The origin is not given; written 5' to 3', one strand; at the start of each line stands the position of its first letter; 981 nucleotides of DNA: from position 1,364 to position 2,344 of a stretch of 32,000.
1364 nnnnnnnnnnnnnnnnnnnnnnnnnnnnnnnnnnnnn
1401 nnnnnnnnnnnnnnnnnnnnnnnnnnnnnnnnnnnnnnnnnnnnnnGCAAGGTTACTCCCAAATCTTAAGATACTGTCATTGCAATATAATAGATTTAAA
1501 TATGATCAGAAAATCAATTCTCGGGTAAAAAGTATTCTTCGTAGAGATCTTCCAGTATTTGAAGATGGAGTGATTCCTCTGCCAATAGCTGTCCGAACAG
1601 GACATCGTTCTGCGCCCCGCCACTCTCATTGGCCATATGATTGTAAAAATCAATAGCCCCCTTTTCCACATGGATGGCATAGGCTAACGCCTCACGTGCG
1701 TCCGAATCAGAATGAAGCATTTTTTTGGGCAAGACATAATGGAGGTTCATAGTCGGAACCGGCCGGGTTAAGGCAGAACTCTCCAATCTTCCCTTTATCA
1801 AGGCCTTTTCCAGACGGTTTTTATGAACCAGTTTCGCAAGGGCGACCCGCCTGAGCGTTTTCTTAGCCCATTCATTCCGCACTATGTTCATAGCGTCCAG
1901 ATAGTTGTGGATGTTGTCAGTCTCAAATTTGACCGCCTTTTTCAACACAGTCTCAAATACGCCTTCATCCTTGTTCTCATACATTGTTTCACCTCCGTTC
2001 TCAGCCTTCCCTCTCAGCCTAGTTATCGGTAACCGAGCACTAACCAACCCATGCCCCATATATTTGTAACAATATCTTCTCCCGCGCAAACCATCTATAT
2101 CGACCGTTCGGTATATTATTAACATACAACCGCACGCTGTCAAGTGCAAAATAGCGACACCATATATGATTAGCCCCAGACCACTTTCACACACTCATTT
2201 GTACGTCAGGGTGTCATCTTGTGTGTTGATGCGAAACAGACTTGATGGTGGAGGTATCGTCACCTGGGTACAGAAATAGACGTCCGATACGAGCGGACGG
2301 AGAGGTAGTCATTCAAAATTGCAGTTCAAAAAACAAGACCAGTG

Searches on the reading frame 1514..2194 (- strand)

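Call 5: search_protein_families(library=pfam, proteins=[window:1514-2194:-], max_evalue=0.01)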
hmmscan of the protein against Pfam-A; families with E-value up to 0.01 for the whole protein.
window:1514-2194:- (226 aa): 1 family
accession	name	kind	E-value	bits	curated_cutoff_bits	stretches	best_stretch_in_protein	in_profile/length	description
PF02915.23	Rubrerythrin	-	3.7e-09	37.5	22.8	1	83-218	2-137/137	Rubrerythrin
